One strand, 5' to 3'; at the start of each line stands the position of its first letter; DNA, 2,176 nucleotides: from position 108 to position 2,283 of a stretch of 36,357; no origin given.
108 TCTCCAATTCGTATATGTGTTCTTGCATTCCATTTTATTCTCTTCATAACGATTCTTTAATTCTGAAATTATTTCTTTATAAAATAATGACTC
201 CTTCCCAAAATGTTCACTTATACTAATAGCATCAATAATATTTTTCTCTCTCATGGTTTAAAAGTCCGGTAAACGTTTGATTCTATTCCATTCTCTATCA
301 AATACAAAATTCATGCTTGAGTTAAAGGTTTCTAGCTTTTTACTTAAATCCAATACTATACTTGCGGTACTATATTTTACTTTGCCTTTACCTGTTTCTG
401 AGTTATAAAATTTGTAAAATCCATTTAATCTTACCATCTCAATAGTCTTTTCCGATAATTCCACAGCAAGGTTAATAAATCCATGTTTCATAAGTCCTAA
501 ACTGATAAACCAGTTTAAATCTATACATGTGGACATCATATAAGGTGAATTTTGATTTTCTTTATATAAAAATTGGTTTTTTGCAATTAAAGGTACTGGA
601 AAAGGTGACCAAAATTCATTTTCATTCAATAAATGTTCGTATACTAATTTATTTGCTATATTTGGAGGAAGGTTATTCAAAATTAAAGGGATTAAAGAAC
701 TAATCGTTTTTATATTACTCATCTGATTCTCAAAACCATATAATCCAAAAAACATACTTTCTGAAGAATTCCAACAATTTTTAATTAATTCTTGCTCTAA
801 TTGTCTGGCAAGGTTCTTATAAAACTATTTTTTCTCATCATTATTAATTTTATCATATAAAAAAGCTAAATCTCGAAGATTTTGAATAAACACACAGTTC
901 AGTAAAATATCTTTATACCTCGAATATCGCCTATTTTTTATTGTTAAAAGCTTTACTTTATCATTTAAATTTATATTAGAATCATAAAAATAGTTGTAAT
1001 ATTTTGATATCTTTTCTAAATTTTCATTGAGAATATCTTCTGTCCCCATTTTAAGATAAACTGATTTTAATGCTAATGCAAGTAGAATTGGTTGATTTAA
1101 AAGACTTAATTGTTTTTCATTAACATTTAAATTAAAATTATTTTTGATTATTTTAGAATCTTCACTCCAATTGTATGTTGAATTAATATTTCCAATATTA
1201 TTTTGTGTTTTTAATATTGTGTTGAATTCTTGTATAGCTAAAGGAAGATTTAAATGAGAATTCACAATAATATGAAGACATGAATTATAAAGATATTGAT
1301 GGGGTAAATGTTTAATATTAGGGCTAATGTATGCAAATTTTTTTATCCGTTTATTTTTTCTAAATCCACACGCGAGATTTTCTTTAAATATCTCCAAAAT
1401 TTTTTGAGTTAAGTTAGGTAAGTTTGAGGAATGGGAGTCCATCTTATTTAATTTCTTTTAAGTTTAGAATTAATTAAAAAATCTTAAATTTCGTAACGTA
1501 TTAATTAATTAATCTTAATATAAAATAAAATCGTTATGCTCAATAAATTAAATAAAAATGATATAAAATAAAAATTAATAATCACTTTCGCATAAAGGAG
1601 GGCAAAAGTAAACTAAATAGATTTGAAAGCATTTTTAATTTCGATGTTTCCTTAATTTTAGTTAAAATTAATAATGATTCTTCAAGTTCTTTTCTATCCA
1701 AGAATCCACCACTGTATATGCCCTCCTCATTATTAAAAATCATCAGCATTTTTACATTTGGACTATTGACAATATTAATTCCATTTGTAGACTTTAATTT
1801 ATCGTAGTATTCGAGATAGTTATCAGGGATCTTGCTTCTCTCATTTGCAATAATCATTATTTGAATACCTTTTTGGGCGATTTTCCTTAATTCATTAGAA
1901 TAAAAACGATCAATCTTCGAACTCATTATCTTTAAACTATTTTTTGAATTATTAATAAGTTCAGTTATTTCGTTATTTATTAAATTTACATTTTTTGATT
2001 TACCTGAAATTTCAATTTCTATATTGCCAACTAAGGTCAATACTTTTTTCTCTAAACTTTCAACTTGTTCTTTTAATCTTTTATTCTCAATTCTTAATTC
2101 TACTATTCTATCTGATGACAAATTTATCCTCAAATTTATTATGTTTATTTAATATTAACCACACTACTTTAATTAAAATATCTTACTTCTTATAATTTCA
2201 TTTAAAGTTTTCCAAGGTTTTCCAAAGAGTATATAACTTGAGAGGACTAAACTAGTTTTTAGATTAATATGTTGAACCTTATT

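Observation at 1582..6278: Actin-family (Arp-like) gene heading a five-gene run with an inactive CHAT (caspase-like) protein, a coupled TPR-like partner and two coiled-coil proteins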

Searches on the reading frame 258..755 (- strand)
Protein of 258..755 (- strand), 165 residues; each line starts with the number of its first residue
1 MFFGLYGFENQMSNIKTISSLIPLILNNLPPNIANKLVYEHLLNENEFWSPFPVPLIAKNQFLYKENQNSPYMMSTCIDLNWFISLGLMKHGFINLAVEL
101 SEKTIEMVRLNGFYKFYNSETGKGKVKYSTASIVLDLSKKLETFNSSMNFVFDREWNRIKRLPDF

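Call 3: search_protein_families(library=pfam, proteins=[window:258-755:-], max_evalue=1)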
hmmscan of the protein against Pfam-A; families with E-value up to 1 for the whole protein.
window:258-755:- (165 aa): 1 family
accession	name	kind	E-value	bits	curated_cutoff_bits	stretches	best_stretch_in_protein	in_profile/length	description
PF22422.2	MGH1-like_GH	-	2.3e-06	27.9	27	1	10-125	233-348/356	Mannosylglycerate hydrolase MGH1-like glycoside hydrolase domain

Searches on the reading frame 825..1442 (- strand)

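Call 3: search_protein_families(library=pfam, proteins=[window:825-1442:-], max_evalue=1)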
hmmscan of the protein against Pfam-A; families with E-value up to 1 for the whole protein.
window:825-1442:- (205 aa): 2 families
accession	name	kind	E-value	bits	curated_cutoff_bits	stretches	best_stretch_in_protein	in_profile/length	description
PF22422.2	MGH1-like_GH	-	7.4e-06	26.2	27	1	47-155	2-104/356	Mannosylglycerate hydrolase MGH1-like glycoside hydrolase domain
PF01204.24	Trehalase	-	0.0072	15.7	21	1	116-164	179-226/512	Trehalase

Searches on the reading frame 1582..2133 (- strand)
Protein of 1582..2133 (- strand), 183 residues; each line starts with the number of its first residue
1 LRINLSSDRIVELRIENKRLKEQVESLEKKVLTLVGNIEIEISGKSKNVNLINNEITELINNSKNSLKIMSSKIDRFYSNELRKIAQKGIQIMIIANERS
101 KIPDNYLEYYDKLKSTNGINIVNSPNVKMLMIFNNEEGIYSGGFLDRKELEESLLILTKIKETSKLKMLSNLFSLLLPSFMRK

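Call 3: search_protein_families(library=pfam, proteins=[window:1582-2133:-], max_evalue=1)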
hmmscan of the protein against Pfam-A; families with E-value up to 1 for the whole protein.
window:1582-2133:- (183 aa): 7 families
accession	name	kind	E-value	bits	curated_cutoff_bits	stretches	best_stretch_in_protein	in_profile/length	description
PF11495.14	Regulator_TrmB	-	0.003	17.3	22.2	1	47-151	6-106/233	Archaeal transcriptional regulator TrmB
PF24392.2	Parb-CE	-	0.012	16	23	1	18-95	51-128/147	ParB CE domain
PF23254.1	KH_PARP14_8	-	0.03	14.6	27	1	38-63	40-65/66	PARP14-like, eighth type I KH domain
PF07817.19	GLE1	-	0.046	13.4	24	1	7-88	7-81/250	GLE1-like protein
PF07716.20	bZIP_2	-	0.075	13.6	22.3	1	4-29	28-53/54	Basic region leucine zipper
PF20476.3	DUF6718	-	0.24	12.1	27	1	78-110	28-56/74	Family of unknown function (DUF6718)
PF16110.10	DUF4828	-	0.35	11.8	23.3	0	5-37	19-51/79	Domain of unknown function (DUF4828)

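Call 49: find_homologous_proteins(query=window:1582-2133:-, max_evalue=0.001)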
Query window:1582-2133:- (183 aa): 9 proteins with E <= 0.001 among 132 candidates.
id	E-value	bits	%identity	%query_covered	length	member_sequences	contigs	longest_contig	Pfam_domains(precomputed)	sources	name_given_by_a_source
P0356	1.8e-100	351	99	98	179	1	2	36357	-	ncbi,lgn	ncbi:MAG: hypothetical protein P8Y70_04690 [Candidatus Lokiarchaeota archaeon]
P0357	2.3e-74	267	73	97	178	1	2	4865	-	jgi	jgi:ERCC4-type nuclease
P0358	2.0e-58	215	68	82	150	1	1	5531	-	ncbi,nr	ncbi:MAG: hypothetical protein EU548_03505 [Promethearchaeota archaeon]|nr:MAG: hypothetical protein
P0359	2.3e-58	215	59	96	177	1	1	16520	-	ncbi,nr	ncbi:MAG: hypothetical protein GF317_04995 [Candidatus Lokiarchaeota archaeon]|nr:hypothetical prote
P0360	3.1e-58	214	68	82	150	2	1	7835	PF13091.13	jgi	-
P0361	1.5e-57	212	57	96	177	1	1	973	-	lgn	-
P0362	6.2e-57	210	56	96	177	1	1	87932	-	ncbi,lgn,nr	ncbi:MAG: hypothetical protein BAJALOKI2v1_90034 [Promethearchaeota archaeon]|nr:MAG: hypothetical p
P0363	8.0e-53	197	55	96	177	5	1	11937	-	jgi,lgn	jgi:nitrogen regulatory protein PII-like uncharacterized protein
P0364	2.4e-38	150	51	82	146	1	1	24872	-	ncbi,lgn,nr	ncbi:MAG: hypothetical protein BAJALOKI1v1_390017 [Promethearchaeota archaeon]|nr:MAG: hypothetical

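Call 58: predict_structure(alignment_id=A2)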
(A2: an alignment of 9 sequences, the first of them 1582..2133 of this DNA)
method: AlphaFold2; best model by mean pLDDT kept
length: 183 residues; sequences in the alignment: 9
mean_pLDDT: 79.3   pTM: 0.69
mean pLDDT of the five models: 79.3, 78.7, 78.4, 49.2, 43.3
residues with pLDDT >= 90: 79; 70-90: 52; 50-70: 31; < 50: 21
segments of 3 or more residues with pLDDT < 50: 1-5, 32-40, 179-183
pLDDT, mean of each block of 10 residues (from residue 1): 54 70 62 47 55 90 93 95 96 92 95 96 83 92 89 77 87 66 39
secondary structure, 60 per line:
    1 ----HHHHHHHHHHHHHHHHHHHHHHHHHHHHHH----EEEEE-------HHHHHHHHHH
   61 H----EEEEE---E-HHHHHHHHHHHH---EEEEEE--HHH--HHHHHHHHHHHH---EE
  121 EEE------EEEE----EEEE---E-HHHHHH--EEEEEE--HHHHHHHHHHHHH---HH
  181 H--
elements in order: H5-34 E39-43 H51-61 E66-70 H76-87 E91-96 H104-115 E119-123 E130-133 E138-141 H147-152 E155-160 H163-175

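Call 61: fold_search(model_id=the predicted structure, library=pdb)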
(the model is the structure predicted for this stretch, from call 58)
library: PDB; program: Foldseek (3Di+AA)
matches with E <= 10: 1128; with E <= 0.001: 75
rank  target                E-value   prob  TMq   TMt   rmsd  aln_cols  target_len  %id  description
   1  6ehi_A                1.7e-08  1.00  0.61  0.69   4.1       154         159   15  NucT from Helicobacter pylori (released 2018-01-17)
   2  6ehi_B                5.1e-08  1.00  0.60  0.68   4.0       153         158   14  NucT from Helicobacter pylori (released 2018-01-17)
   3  5bpd_B                5.4e-08  1.00  0.48  0.35  23.0       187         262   14  Structure of TrmBL2, an archaeal chromatin protein, shows a novel mode of DNA binding. (released 2015-09-02)
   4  5bqt_A                5.8e-08  1.00  0.49  0.36  20.4       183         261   12  Structure of TrmBL2, an archaeal chromatin protein, shows a novel mode of DNA binding. (released 2015-09-02)
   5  5box_A                1.3e-07  1.00  0.52  0.38  20.2       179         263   13  Structure of TrmBL2, an archaeal chromatin protein, shows a novel mode of DNA binding. (released 2015-09-02)
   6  6ehi_D                1.9e-07  1.00  0.60  0.68   4.1       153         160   15  NucT from Helicobacter pylori (released 2018-01-17)
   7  5bpi_D                1.9e-07  1.00  0.54  0.40  17.4       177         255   11  Structure of TrmBL2, an archaeal chromatin protein, shows a novel mode of DNA binding. (released 2015-09-02)
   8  5bpi_C                1.9e-07  1.00  0.52  0.39  17.6       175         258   12  Structure of TrmBL2, an archaeal chromatin protein, shows a novel mode of DNA binding. (released 2015-09-02)
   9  5qhm                  3.0e-07  1.00  0.57  0.63   3.7       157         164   11  PanDDA analysis group deposition of models with modelled events (e.g. bound ligands) -- Crystal Structure of human FAM83 (released 2018-12-19)
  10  5bpd_D                3.0e-07  1.00  0.50  0.37  17.5       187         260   12  Structure of TrmBL2, an archaeal chromatin protein, shows a novel mode of DNA binding. (released 2015-09-02)
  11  5bpd_C                3.7e-07  1.00  0.54  0.39  17.6       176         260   11  Structure of TrmBL2, an archaeal chromatin protein, shows a novel mode of DNA binding. (released 2015-09-02)
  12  4ggj                  9.6e-07  1.00  0.59  0.65   3.0       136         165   10  Crystal structure of Zucchini from mouse (mZuc / PLD6 / MitoPLD) (released 2012-10-10)
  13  5bqt_B                2.5e-06  1.00  0.55  0.41  19.9       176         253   12  Structure of TrmBL2, an archaeal chromatin protein, shows a novel mode of DNA binding. (released 2015-09-02)
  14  4ggk                  3.0e-06  1.00  0.58  0.64   2.7       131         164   10  Crystal structure of Zucchini from mouse (mZuc / PLD6 / MitoPLD) bound to tungstate (released 2012-10-10)
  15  5lzk_A                3.2e-06  1.00  0.56  0.60   5.6       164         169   10  Structure of the domain of unknown function DUF1669 from human FAM83B (released 2016-10-26)
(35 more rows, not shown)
